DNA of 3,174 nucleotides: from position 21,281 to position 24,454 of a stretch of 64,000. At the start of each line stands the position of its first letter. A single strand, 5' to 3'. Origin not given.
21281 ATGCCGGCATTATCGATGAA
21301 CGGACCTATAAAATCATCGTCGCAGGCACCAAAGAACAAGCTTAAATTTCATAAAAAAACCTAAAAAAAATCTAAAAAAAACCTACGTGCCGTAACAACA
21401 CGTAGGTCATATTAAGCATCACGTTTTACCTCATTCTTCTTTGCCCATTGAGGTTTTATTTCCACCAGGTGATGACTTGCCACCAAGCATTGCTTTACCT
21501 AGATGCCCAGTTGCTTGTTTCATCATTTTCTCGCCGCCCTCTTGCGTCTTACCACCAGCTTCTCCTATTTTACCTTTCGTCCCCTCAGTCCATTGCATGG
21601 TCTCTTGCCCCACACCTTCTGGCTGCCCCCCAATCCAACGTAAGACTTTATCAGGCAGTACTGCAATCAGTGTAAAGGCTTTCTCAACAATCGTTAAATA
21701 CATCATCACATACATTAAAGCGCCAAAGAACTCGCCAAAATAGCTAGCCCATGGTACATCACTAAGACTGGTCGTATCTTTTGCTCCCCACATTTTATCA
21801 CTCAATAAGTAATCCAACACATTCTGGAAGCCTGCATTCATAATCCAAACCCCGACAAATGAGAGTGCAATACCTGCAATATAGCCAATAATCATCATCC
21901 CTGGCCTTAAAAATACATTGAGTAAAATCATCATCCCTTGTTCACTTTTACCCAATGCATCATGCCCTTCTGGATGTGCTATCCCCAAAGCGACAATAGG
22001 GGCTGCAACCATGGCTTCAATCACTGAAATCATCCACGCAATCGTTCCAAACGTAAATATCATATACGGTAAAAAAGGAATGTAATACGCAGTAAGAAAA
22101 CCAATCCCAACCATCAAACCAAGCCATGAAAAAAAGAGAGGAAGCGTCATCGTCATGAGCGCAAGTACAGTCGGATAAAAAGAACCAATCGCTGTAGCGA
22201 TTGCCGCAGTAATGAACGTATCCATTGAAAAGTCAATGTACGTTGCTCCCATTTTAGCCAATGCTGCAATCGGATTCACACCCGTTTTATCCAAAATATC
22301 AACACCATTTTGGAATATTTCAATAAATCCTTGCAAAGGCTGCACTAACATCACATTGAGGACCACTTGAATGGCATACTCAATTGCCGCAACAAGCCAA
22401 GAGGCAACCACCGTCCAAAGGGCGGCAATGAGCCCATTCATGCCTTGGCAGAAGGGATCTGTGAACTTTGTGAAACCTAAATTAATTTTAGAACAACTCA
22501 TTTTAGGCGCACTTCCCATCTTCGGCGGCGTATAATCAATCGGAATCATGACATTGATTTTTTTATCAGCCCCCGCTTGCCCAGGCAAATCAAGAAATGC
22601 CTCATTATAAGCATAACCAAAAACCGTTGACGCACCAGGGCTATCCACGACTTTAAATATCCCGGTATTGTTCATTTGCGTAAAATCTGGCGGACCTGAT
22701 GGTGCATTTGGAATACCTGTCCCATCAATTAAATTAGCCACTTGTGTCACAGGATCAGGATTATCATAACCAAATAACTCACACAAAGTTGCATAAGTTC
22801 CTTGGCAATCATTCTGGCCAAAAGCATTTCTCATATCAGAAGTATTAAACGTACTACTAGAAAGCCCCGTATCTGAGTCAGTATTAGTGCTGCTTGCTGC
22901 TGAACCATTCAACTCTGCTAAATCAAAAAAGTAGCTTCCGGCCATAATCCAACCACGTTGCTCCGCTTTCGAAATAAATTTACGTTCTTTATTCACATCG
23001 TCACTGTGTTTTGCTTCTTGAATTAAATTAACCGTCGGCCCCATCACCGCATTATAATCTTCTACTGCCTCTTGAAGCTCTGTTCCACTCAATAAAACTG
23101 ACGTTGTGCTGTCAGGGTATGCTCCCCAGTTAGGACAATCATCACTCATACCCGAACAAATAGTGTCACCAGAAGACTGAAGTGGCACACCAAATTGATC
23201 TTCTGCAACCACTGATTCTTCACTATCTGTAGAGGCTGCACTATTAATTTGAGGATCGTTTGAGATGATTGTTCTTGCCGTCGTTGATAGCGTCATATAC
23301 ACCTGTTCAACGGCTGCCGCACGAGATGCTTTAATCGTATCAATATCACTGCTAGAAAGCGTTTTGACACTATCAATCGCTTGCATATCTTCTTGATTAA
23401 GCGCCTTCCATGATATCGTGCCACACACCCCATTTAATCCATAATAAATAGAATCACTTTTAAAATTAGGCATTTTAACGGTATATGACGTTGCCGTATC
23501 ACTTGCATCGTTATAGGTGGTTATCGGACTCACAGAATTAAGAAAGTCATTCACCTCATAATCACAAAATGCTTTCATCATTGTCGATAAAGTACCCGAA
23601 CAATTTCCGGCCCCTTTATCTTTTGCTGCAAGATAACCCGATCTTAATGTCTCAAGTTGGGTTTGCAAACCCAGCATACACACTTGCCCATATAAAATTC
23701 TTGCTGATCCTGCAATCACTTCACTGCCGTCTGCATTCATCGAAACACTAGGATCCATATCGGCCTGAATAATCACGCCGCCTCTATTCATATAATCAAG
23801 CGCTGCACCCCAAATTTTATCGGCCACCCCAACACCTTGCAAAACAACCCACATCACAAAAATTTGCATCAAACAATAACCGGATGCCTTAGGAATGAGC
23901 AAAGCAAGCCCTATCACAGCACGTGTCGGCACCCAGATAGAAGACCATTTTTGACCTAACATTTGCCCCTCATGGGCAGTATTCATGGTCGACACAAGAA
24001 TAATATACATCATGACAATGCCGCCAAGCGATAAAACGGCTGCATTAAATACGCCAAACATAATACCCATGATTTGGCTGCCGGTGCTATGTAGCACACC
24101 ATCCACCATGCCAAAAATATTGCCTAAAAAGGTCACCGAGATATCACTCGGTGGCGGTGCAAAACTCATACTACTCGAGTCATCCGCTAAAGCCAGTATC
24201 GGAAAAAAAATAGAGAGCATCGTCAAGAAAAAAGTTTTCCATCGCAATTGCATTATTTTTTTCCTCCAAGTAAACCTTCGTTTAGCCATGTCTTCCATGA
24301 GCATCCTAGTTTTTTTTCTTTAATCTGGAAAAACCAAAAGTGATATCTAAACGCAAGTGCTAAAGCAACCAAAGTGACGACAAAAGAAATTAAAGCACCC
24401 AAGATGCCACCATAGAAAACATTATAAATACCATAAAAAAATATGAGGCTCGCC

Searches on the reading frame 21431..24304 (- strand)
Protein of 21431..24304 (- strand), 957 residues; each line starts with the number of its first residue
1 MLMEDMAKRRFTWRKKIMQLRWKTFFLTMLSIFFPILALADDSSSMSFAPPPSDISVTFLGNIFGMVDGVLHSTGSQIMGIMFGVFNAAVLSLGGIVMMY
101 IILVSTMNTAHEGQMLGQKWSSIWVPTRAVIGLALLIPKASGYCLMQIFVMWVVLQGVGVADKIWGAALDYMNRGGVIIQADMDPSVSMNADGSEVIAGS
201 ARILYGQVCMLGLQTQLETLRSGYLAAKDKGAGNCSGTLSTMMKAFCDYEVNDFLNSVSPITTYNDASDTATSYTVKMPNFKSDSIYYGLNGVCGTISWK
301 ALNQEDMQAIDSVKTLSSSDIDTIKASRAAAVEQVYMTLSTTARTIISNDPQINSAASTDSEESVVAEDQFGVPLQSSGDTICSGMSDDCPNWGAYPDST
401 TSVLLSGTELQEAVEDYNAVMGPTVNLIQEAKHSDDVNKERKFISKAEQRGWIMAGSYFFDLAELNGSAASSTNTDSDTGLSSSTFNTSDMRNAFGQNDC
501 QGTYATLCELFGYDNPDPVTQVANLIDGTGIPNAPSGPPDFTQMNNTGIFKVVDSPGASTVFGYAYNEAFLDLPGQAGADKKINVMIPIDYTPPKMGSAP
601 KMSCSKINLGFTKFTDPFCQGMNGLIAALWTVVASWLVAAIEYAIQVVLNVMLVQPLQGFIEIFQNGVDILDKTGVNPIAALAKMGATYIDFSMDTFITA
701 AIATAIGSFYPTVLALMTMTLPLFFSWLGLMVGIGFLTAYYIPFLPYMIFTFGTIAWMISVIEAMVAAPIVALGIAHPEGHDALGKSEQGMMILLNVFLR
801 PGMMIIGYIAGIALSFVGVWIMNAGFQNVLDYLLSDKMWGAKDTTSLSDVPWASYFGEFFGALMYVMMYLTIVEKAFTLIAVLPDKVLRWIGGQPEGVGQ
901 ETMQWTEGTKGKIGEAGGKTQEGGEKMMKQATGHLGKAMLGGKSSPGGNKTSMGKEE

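Call 55: search_protein_families(library=pfam, proteins=[window:21431-24304:-], max_evalue=0.001)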
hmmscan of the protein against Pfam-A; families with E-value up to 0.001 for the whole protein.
window:21431-24304:- (957 aa): 1 family
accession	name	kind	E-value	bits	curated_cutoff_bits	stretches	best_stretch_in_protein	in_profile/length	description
PF11388.13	DotA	-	1.6e-19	70.5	25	1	475-579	1-101/105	Phagosome trafficking protein DotA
